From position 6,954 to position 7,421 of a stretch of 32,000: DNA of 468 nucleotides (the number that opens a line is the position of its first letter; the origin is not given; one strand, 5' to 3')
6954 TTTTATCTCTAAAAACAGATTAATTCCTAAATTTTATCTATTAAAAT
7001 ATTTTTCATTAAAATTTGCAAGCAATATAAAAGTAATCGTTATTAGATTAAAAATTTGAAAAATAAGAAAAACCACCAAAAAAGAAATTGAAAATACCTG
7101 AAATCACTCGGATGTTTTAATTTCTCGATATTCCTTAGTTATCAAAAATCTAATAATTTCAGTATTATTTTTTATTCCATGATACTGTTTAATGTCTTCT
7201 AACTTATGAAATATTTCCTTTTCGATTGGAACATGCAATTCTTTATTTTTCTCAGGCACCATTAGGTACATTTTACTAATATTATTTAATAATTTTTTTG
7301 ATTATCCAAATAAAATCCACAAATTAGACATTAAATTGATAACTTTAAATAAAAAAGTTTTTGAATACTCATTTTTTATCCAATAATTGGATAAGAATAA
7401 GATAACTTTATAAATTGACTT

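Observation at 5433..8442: Hidden regulatory cassette duplicated in tandem: tiny RHH gene, palindromic operator and divergent Ca2+/cation antiporter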

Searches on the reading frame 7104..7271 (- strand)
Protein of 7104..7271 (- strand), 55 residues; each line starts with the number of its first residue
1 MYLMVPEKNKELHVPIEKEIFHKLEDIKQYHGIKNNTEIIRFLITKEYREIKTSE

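Call 3: search_protein_families(library=pfam, proteins=[window:7104-7271:-], max_evalue=1)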
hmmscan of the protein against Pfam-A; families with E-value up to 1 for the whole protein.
window:7104-7271:- (55 aa): 0 families

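Call 6: search_protein_families(library=ncbifam, proteins=[window:7104-7271:-], max_evalue=10)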
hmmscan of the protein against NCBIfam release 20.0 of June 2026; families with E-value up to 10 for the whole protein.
window:7104-7271:- (55 aa): 2 families
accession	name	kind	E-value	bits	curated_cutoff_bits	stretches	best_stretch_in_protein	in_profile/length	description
TIGR03694.1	exosort_acyl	subfamily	0.068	12.6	111.95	1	5-51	76-126/241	PEP-CTERM/exosortase system-associated acyltransferase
NF002815.0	PRK02967.1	equivalog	0.095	12.7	83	1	13-52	5-44/139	nickel-responsive transcriptional regulator NikR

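Call 7: find_homologous_proteins(query=window:7104-7271:-, max_evalue=0.01)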
Query window:7104-7271:- (55 aa): 68 proteins with E <= 0.01 among 69 candidates. Only proteins of 30 to 97 residues were searched: fused or split forms outside these lengths cannot appear, so this answer is no evidence that the protein stands alone or is whole; lengths 'longer' or 'shorter' looks for them.
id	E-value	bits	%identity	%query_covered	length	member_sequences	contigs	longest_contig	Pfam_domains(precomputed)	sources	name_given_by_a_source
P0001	2.8e-26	107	96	100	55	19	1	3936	-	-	-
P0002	9.8e-26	105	95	100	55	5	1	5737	-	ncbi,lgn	-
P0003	1.9e-25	104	93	100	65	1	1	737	-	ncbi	ncbi:unnamed protein product, partial [marine sediment metagenome]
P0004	2.1e-24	101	93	100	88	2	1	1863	-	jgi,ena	-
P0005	1.1e-23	99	89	100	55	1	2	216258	-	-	-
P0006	1.8e-21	92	82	100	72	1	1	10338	-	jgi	-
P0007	5.5e-21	90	84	100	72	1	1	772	-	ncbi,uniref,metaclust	ncbi:unnamed protein product [marine sediment metagenome]|uniref:Uncharacterized protein n=1 Tax=mar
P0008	4.1e-20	88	87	95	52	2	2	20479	-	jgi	-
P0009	9.2e-20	87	85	95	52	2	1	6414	-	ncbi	-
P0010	1.2e-19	86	86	93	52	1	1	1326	-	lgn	-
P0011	2.1e-19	85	86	93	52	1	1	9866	-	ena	-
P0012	9.2e-17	77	71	93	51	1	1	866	-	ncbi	-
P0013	1.1e-16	77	69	93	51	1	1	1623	-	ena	-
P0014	1.3e-16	77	71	95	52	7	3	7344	-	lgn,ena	-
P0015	1.4e-16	77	79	87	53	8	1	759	-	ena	-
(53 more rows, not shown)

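Call 13: find_related_loci(query=A2, collection=genome_contigs, flank=4000)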
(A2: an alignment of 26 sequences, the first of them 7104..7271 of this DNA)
Query A2 (55 aa) in genome_contigs; peptide patterns used: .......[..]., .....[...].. (x = any residue, [..] = any of these).
76 stretches matched a pattern; 48 encode a relative of the query (tblastn E <= 1e-3); 48 distinct loci.
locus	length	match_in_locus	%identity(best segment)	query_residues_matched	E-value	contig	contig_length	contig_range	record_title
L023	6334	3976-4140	96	1-55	8e-31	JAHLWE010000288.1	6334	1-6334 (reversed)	MAG: Promethearchaeota archaeon isolate 2R3_4 k141_60604, whole genome shotgun sequence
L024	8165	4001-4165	95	1-55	4e-30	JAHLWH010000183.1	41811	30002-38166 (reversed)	MAG: Promethearchaeota archaeon isolate 6H3_1 k141_64784, whole genome shotgun sequence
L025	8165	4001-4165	85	1-55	1e-26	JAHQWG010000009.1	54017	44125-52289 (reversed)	MAG: Promethearchaeia archaeon isolate ABR01 NODE_144_length_54017_cov_20, whole genome shotgun sequence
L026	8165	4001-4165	69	1-55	2e-21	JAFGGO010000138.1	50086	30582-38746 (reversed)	MAG: Promethearchaeota archaeon isolate Zod_Metabat.1389 k87_10576848, whole genome shotgun sequence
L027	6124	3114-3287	72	1-55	6e-21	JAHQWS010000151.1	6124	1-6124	MAG: Promethearchaeia archaeon isolate ABR15 NODE_2200_length_6124_cov_4, whole genome shotgun sequence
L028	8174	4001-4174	71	1-55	4e-20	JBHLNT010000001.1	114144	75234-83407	MAG: Promethearchaeota archaeon isolate DZ2S.378 DZ2S.378@332, whole genome shotgun sequence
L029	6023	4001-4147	69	3-51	9e-20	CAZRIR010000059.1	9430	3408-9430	MAG TPA_asm: uncultured archaeon isolate binchicken_co81_355 genome assembly, contig: NODE_12249_length_9430_cov_6.01280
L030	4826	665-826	70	1-54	2e-19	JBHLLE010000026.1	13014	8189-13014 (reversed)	MAG: Candidatus Hermodarchaeota archaeon isolate DZ1M.378 DZ1M.378@19137, whole genome shotgun sequence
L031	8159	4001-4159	74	2-55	5e-19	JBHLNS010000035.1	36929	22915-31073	MAG: Promethearchaeota archaeon isolate DZ2S.372 DZ2S.372@3021, whole genome shotgun sequence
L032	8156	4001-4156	77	3-55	4e-19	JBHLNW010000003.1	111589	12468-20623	MAG: Promethearchaeota archaeon isolate DZ2S.393 DZ2S.393@347, whole genome shotgun sequence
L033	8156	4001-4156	75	3-55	6e-19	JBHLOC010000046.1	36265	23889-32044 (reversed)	MAG: Promethearchaeota archaeon isolate DZ3M.111 DZ3M.111@3099, whole genome shotgun sequence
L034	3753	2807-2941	78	11-55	1e-18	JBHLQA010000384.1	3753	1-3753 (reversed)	MAG: Candidatus Odinarchaeota archaeon isolate H3M.118 H3M.118@57746, whole genome shotgun sequence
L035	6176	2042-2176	84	11-55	8e-19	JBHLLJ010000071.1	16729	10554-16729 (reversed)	MAG: Candidatus Hermodarchaeota archaeon isolate DZ1M.436 DZ1M.436@12687, whole genome shotgun sequence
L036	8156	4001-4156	75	3-55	1e-18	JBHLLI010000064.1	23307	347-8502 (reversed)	MAG: Candidatus Hermodarchaeota archaeon isolate DZ1M.434 DZ1M.434@7466, whole genome shotgun sequence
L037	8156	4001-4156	74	3-55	2e-18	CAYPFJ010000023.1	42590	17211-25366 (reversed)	MAG TPA_asm: uncultured archaeon isolate SRP185410_co2_266 genome assembly, contig: NODE_875_length_42590_cov_9.045398, 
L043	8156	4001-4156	70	3-55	3e-18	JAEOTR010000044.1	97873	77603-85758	MAG: Promethearchaeota archaeon isolate YT5_013 k127_19567667, whole genome shotgun sequence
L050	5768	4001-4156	74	3-55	2e-17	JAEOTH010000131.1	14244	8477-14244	MAG: Promethearchaeota archaeon isolate YT1_053 k127_27844235, whole genome shotgun sequence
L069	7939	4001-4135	69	11-55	1e-15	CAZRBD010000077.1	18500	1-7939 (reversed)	MAG TPA_asm: uncultured archaeon isolate SRP179991_co3_105 genome assembly, contig: NODE_606_length_18500_cov_7.051342, 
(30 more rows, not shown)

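Call 20: search_solved_structures(query=A2, max_evalue=10, show_alignments=3)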
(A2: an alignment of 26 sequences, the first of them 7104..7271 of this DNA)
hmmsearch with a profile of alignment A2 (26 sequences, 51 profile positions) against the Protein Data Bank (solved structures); distinct sequences matched with E-value up to 10: 4.
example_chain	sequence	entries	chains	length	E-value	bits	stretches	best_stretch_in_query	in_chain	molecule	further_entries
1zq1_A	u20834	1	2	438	0.046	16.7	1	9-47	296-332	Glutamyl-tRNA(Gln) amidotransferase subunit D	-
4j4l_A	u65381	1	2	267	0.91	12.6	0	11-26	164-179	Internalin B,REPEAT MODULES,Variable lymphocyte receptor B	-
5b4p_A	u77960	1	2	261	1.2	12.2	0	11-25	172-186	repebody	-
7yco_B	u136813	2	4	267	1.4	11.9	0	12-26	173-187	Repebody (A6)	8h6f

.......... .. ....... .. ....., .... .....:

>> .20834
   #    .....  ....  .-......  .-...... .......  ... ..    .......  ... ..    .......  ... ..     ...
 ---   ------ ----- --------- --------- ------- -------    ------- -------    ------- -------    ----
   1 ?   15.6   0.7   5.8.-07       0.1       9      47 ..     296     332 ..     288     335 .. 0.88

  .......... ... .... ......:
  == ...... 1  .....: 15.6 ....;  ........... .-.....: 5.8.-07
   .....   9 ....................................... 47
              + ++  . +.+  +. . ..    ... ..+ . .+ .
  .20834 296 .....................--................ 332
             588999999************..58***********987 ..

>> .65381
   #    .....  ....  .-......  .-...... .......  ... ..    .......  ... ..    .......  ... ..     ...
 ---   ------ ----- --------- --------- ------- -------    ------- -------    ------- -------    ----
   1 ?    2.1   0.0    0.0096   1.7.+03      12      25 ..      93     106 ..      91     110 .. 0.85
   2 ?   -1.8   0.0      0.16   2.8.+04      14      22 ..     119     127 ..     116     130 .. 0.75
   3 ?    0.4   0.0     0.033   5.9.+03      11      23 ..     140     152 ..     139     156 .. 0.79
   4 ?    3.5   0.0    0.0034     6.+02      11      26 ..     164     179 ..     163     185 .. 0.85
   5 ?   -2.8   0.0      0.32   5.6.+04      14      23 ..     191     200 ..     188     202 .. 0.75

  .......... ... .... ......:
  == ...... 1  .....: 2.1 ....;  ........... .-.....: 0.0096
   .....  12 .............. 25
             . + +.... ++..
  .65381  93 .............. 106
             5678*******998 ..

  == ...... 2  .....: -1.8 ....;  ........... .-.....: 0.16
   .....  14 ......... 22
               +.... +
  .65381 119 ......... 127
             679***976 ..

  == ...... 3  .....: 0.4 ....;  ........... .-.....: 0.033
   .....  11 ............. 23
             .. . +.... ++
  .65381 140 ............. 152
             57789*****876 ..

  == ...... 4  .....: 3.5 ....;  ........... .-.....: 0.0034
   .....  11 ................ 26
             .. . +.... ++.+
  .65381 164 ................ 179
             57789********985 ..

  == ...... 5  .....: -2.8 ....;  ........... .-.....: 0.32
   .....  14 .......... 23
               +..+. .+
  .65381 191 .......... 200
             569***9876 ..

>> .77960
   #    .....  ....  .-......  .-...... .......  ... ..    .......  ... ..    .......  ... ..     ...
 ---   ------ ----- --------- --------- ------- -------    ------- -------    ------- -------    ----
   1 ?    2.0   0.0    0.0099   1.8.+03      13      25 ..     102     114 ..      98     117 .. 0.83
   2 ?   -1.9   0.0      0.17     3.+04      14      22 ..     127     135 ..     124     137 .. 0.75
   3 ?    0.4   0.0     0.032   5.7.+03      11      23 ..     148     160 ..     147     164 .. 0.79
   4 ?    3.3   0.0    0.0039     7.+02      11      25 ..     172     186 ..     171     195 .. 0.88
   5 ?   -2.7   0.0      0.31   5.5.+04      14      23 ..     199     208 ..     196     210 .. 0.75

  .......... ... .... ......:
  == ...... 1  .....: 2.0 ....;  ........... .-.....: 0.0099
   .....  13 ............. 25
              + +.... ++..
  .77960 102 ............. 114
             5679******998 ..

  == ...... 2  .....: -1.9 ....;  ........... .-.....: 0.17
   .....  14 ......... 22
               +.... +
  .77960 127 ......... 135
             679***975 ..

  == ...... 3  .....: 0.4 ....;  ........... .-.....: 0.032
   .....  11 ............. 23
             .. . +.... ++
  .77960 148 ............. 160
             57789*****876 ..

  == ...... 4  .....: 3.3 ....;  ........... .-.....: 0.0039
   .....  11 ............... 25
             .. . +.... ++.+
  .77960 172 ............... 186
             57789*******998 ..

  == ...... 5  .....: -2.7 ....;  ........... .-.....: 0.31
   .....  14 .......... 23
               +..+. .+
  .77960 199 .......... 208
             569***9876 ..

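Call 25: predict_structure(alignment_id=A2)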
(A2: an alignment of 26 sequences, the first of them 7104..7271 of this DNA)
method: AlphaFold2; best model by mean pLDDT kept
length: 55 residues; sequences in the alignment: 26
mean_pLDDT: 73.3   pTM: 0.44
mean pLDDT of the five models: 73.3, 71.8, 70.3, 69.9, 66.3
residues with pLDDT >= 90: 1; 70-90: 39; 50-70: 8; < 50: 7
segments of 3 or more residues with pLDDT < 50: 1-6
pLDDT, mean of each block of 10 residues (from residue 1): 45 74 86 83 79 70
secondary structure, 60 per line:
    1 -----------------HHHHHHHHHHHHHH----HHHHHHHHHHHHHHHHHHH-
elements in order: H18-31 H36-54

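Call 27: fold_search(model_id=the predicted structure, library=pdb)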
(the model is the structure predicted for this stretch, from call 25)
No match with E <= 0.001 here; weaker rows may still be real.
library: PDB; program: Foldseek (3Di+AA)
matches with E <= 10: 111; with E <= 0.001: 0
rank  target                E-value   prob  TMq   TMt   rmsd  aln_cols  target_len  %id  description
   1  7nyw_I                3.5e-01  0.96  0.70  0.30   1.2        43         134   23  Cryo-EM structure of the MukBEF-MatP-DNA head module (released 2021-07-07)
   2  7vp3_I                3.5e-01  0.80  0.65  0.61   6.9        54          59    9  Structure of a transcription factor and DNA complex (released 2022-10-19)
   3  7vp3_D                3.8e-01  0.80  0.64  0.61   4.3        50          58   10  Structure of a transcription factor and DNA complex (released 2022-10-19)
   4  2wvd_D                4.8e-01  0.91  0.66  0.29   1.8        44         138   18  Structural and mechanistic insights into Helicobacter pylori NikR function (released 2010-01-19)
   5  7vp6_J                5.2e-01  0.82  0.61  0.73   2.7        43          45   12  Structure of a transcription factor and DNA complex (released 2022-10-19)
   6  2wve_B                5.7e-01  0.92  0.70  0.31   1.5        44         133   18  Structural and mechanistic insights into Helicobacter pylori NikR function (released 2010-01-19)
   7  7vp3_G                5.7e-01  0.66  0.65  0.64   6.8        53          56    9  Structure of a transcription factor and DNA complex (released 2022-10-19)
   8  1q5v_C                6.2e-01  0.85  0.56  0.28   1.2        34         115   20  Apo-NikR (released 2003-09-30)
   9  2wvd_B                6.2e-01  0.92  0.72  0.31   1.4        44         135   18  Structural and mechanistic insights into Helicobacter pylori NikR function (released 2010-01-19)
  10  3lgh_A                6.2e-01  0.89  0.68  0.31   1.6        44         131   18  Crystal structure of NikR from Helicobacter pylori with variable Ni site coordination (released 2010-09-15)
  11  7vp3_P                7.2e-01  0.63  0.65  0.59   4.3        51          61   10  Structure of a transcription factor and DNA complex (released 2022-10-19)
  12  7vp2_B                7.8e-01  0.69  0.60  0.58   2.2        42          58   17  Structure of a transcription factor and DNA complex (released 2022-10-19)
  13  7vp3_J                7.8e-01  0.66  0.65  0.62   3.2        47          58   11  Structure of a transcription factor and DNA complex (released 2022-10-19)
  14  1q5v_B                9.2e-01  0.69  0.56  0.28   1.6        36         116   19  Apo-NikR (released 2003-09-30)
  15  7vp3_C                9.2e-01  0.54  0.65  0.58   6.9        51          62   10  Structure of a transcription factor and DNA complex (released 2022-10-19)
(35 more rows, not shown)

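Call 38: search_protein_families(library=pfam, alignment_id=A2, max_evalue=10)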
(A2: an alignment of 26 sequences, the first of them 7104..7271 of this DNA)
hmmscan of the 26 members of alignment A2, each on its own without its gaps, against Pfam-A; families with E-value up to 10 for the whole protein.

A. member 1, window:7104-7271:- (55 aa): 0 families

B. families by the number of members that match (of 26 scanned): 11 families
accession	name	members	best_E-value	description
PF12108.13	SF3a60_bindingd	6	0.0068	Splicing factor SF3a60 binding domain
PF13444.12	Acetyltransf_5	4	0.092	Acetyltransferase (GNAT) domain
PF12651.13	RHH_3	3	0.031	Ribbon-helix-helix domain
PF02697.20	VAPB_antitox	3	0.031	Putative antitoxin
PF18053.6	GyrB_insert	2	0.13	DNA gyrase B subunit insert domain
PF01402.27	RHH_1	1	0.014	Ribbon-helix-helix protein, copG family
PF23534.1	Microp_apicomplexa_20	1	0.061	Apicomplexa microprotein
PF19562.4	DUF6084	1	0.11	Family of unknown function (DUF6084)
PF21908.1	Cel124_C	1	0.11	Cel124 C-terminal catalytic domain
PF11844.13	DUF3364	1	0.11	Domain of unknown function (DUF3364)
PF05951.18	Peptidase_M15_2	1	0.17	Bacterial protein of unknown function (DUF882)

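Call 39: search_protein_families(library=pfam, proteins=[L025:3400-3705:-, L025:2436-3407:-, L025:2175-2429:-, L025:1916-2155:-, L069:2808-3488:-, L069:4287-5588:-], max_evalue=0.01)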
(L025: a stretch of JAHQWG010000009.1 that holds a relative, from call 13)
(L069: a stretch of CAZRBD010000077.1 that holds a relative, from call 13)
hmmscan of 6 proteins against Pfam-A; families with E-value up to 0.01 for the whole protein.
L025:3400-3705:- (101 aa): 2 families
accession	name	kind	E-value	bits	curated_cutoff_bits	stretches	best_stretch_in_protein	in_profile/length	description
PF00507.24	Oxidored_q4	-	1.4e-06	28.8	23.3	1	15-93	3-91/99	NADH-ubiquinone/plastoquinone oxidoreductase, chain 3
PF01040.23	UbiA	-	0.0095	15.7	34.2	0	7-92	144-227/250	UbiA prenyltransferase family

L025:2436-3407:- (323 aa): 1 family
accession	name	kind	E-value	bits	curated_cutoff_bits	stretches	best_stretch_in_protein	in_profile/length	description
PF00146.26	NADHdh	-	2.8e-75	253.9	27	1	6-317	3-297/298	NADH dehydrogenase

L025:2175-2429:- (84 aa): 1 family
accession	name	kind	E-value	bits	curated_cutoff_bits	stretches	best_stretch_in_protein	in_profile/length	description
PF00499.25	Oxidored_q3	-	3.9e-06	27.1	33.2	1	20-80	4-61/146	NADH-ubiquinone/plastoquinone oxidoreductase chain 6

L025:1916-2155:- (79 aa): 1 family
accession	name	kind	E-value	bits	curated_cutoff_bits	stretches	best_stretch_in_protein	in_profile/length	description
PF23906.1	DUF7248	-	0.0097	16.3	27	1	35-70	3-38/58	Family of unknown function (DUF7248)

L069:2808-3488:- (226 aa): 3 families
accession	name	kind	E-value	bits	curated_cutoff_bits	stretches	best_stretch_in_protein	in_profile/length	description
PF00132.30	Hexapep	-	1.4e-17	63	27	4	59-93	1-35/36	Bacterial transferase hexapeptide (six repeats)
PF25084.1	LbH_EIF2B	-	3.2e-13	50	54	2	58-145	2-89/105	EIF2B subunit epsilon LbH domain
PF24894.1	Hexapep_GlmU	-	3.7e-07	30.6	23.3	1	97-155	20-77/104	GlmU-like, C-terminal hexapeptide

L069:4287-5588:- (433 aa): 10 families
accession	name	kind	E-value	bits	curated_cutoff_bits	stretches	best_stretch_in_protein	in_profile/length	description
PF00483.29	NTP_transferase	-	1.6e-48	165.9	21.2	1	5-245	1-244/245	Nucleotidyl transferase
PF00132.30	Hexapep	-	2.7e-19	68.4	27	2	283-310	2-29/36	Bacterial transferase hexapeptide (six repeats)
PF12804.13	NTP_transf_3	-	2.8e-11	44.3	27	1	6-136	1-121/160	MobA-like NTP transferase domain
PF25084.1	LbH_EIF2B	-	6.9e-11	42.5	54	2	284-347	23-86/105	EIF2B subunit epsilon LbH domain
PF14602.12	Hexapep_2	-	5.5e-08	32.8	27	1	285-311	4-28/34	Hexapeptide repeat of succinyl-transferase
PF01128.25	IspD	-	1.6e-05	25.2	27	1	5-60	2-55/221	2-C-methyl-D-erythritol 4-phosphate cytidylyltransferase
PF00535.33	Glycos_transf_2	-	2.8e-05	24.5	23.3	1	63-147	45-124/168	Glycosyl transferase family 2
PF24894.1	Hexapep_GlmU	-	0.00044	20.8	23.3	1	303-353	21-71/104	GlmU-like, C-terminal hexapeptide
PF20202.4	DUF6564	-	0.0014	18.7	25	1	44-125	23-111/230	Domain of unknown function (DUF6564)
PF02348.25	CTP_transf_3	-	0.009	16.3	22.6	0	26-51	16-42/217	Cytidylyltransferase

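Call 50: search_protein_representatives(alignment_id=A2)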
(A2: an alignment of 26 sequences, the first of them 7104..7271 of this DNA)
Query: 26 sequences, 51 profile positions. Proteins with E-value up to 0.001 (for the whole library): 152; up to 1e-10: 21; up to 1e-30: 0. The best 150 are listed.
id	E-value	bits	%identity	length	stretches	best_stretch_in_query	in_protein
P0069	1.6e-23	98.3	-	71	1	2-50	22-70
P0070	3.8e-23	97.1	-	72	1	2-50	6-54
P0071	4.9e-21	90.3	-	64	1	1-49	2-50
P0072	1.6e-16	75.8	-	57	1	3-50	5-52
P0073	2.1e-16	75.5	-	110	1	18-51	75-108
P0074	2.2e-16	75.4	-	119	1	3-40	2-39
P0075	3.4e-16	74.8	-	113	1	3-47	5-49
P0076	8.2e-15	70.4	-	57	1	5-50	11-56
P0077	1.1e-14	69.9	-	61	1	3-50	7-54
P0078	2.2e-14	69.0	-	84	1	3-49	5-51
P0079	4.8e-14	67.9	-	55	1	3-49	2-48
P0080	6.1e-14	67.6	-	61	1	3-49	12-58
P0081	8.1e-14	67.2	-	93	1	3-49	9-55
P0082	1.6e-13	66.3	-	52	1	1-34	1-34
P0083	7.0e-13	64.2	-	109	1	3-50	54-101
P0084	2.6e-12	62.4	-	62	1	3-49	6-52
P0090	1.1e-10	57.2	-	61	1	5-49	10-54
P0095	1.3e-09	53.8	-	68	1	2-50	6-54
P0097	1.6e-09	53.4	-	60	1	2-50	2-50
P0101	6.1e-09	51.6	-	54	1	3-47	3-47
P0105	1.6e-07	47.1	-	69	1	3-48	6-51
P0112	8.0e-07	44.8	-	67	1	4-51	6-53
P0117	1.9e-06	43.6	-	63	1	4-49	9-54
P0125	5.9e-06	42.0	-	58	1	4-47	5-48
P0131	1.2e-05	41.1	-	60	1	2-50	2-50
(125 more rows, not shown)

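Call 51: search_protein_families(library=pfam, proteins=[P0084, P0090, P0095, P0097, P0101, P0105, P0112, P0117, P0125, P0131], max_evalue=0.1)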
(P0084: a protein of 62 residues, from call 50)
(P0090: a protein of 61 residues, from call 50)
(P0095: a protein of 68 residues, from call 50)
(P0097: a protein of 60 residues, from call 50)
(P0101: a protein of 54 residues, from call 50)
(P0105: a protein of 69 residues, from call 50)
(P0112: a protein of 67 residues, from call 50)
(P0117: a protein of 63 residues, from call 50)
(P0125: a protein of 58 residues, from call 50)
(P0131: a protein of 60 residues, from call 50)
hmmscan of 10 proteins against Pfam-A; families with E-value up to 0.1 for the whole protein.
P0084 (62 aa): 0 families

P0090 (61 aa): 0 families

P0095 (68 aa): 0 families

P0097 (60 aa): 0 families

P0101 (54 aa): 0 families

P0105 (69 aa): 1 family
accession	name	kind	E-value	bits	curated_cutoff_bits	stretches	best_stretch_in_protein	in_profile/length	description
PF19963.4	VMAP-M1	-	0.074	14.1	25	0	4-37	69-105/113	vWA-MoxR associated protein middle region (VMAP-M) 1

P0112 (67 aa): 0 families

P0117 (63 aa): 1 family
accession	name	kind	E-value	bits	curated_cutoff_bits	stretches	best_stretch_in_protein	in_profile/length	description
PF00601.24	Flu_NS2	-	0.033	15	25.9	1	20-54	17-51/108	Influenza non-structural protein (NS2)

P0125 (58 aa): 0 families

P0131 (60 aa): 1 family
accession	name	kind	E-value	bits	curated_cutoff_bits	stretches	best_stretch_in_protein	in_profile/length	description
PF00762.24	Ferrochelatase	-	0.062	12.7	27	1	19-58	150-192/317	Ferrochelatase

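Call 53: find_encoding_contigs(protein=P0079, flank=3000, max_places=3)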
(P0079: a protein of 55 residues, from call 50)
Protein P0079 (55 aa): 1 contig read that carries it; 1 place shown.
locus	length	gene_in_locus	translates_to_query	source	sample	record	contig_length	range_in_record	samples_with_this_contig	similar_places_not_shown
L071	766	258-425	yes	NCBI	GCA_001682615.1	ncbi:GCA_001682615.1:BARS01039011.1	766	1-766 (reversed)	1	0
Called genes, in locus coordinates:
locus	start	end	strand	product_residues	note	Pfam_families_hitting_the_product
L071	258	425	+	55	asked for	-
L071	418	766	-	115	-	?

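Call 54: find_encoding_contigs(protein=P0090, flank=3000, max_places=3)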
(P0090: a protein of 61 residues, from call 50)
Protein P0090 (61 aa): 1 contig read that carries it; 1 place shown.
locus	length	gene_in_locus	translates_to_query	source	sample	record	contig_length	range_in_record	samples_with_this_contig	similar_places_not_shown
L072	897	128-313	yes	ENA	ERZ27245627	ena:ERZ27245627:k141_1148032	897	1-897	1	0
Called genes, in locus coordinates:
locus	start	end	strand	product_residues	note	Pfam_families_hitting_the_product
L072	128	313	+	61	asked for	-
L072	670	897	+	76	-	?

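Call 55: find_encoding_contigs(protein=P0097, flank=3000, max_places=3)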
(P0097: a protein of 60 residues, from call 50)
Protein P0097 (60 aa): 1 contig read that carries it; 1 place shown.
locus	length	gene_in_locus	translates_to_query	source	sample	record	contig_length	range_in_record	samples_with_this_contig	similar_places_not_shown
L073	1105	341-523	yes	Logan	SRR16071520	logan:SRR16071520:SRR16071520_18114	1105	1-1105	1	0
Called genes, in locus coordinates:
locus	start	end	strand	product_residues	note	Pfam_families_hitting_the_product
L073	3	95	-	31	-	?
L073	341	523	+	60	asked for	-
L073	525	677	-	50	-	-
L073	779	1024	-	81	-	PF05154:TM2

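Call 63: search_protein_families(library=pfam, proteins=[L031:2414-2758:+, L034:545-1531:+, L037:4197-4949:-, L033:4205-5104:-, L050:4471-5766:+, L043:4256-5005:+], max_evalue=0.001)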
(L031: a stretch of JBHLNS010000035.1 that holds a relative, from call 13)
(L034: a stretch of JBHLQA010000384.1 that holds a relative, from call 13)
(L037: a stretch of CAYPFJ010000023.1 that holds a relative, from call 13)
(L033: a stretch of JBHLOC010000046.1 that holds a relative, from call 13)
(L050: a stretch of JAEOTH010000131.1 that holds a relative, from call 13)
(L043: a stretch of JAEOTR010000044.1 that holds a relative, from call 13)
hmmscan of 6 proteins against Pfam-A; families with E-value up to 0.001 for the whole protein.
L031:2414-2758:+ (115 aa): 9 families
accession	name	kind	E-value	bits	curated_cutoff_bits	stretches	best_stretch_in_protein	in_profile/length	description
PF14520.12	HHH_5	-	7e-14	52.5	27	1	3-58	2-57/57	Helix-hairpin-helix domain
PF10391.15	DNA_pol_lambd_f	-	2.1e-07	31.1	29.8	1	4-39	2-37/51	Fingers domain of DNA polymerase lambda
PF14229.12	DUF4332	-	5.4e-06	27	23.2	1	4-39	54-89/122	Domain of unknown function (DUF4332)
PF12826.13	HHH_2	-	8.9e-06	26.2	27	1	8-54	8-53/64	Helix-hairpin-helix motif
PF00633.29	HHH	-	4.3e-05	23.6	24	0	2-20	10-28/30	Helix-hairpin-helix motif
PF11731.14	Cdd1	-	0.0002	22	25.5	1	3-38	6-41/86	Pathogenicity locus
PF01367.25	5_3_exonuc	-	0.00034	21.5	40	0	41-79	23-62/97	5'-3' exonuclease, C-terminal SAM fold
PF12836.13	HHH_3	-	0.00049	20.6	27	0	3-21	14-32/65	Helix-hairpin-helix motif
PF03118.21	RNA_pol_A_CTD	-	0.00049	20.2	23.8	0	19-54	28-63/67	Bacterial RNA polymerase, alpha chain C terminal domain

L034:545-1531:+ (329 aa): 0 families

L037:4197-4949:- (251 aa): 1 family
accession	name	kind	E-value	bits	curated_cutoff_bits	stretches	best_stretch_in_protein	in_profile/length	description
PF02146.23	SIR2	-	3.5e-48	164.4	24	1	25-201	1-180/180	Sir2 family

L033:4205-5104:- (300 aa): 3 families
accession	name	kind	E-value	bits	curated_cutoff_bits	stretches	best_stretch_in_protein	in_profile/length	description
PF03060.21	NMO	-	1.4e-32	113.8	28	1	9-232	2-245/331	Nitronate monooxygenase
PF00478.31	IMPDH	-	2.1e-11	43.9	25.6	1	160-219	188-246/345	IMP dehydrogenase / GMP reductase domain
PF00977.27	His_biosynth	-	6.8e-05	22.8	23.6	1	121-214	134-224/228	Histidine biosynthesis protein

L050:4471-5766:+ (432 aa): 4 families
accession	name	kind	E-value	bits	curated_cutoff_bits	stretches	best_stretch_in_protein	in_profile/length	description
PF00015.26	MCPsignal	-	1.7e-12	47.9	34.6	1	392-432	25-65/172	Methyl-accepting chemotaxis protein (MCP) signalling domain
PF12729.13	4HB_MCP_1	-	2.4e-09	37.4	27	1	1-96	2-97/181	Four helix bundle sensory module for signal transduction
PF14106.11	DUF4279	-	0.0001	23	25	0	211-265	42-96/116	Domain of unknown function (DUF4279)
PF04108.17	ATG17_like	-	0.00017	21.6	43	0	132-404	64-279/355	Autophagy protein ATG17-like domain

L043:4256-5005:+ (250 aa): 17 families
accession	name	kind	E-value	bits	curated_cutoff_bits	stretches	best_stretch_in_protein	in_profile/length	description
PF00515.34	TPR_1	-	6.3e-21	73.7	27.8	2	86-118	2-34/34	Tetratricopeptide repeat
PF07719.23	TPR_2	-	2.7e-20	71.2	27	2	86-118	2-34/34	Tetratricopeptide repeat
PF13181.12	TPR_8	-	3.2e-18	64.7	25.7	2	85-118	1-34/34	Tetratricopeptide repeat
PF13414.12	TPR_11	-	3e-15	56.1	26.8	2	99-131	8-40/42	TPR repeat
PF14559.12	TPR_19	-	6.6e-15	55.6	25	1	66-117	6-57/68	Tetratricopeptide repeat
PF13432.12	TPR_16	-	7.1e-14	52.4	32.7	2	98-150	10-62/65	Tetratricopeptide repeat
PF13431.12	TPR_17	-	8.5e-14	51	24.4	2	74-106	2-34/34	Tetratricopeptide repeat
PF13428.12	TPR_14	-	2.5e-12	46.6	23.5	0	124-152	6-34/44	Tetratricopeptide repeat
PF13174.12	TPR_6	-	4.5e-11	43.1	26.3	0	87-114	2-29/33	Tetratricopeptide repeat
PF13424.12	TPR_12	-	4.6e-11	43.2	30.1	1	123-151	6-35/77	Tetratricopeptide repeat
PF13371.12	TPR_9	-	9e-10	38.9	35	1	73-117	17-61/73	Tetratricopeptide repeat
PF13374.12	TPR_10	-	5.9e-07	29.7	27.5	0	121-148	4-31/42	Tetratricopeptide repeat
PF13176.12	TPR_7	-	7.9e-07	29.1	27.9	1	123-149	3-29/36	Tetratricopeptide repeat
PF23914.1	TPR_CcmH_CycH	-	1.6e-05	25.2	42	1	21-114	63-150/158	Cytochrome c-type biogenesis protein H TPR domain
PF24575.1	TPR_Slam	-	0.00038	21.3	35.2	0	94-153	24-81/104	Surface lipoprotein assembly modifier, N-terminal TPR repeats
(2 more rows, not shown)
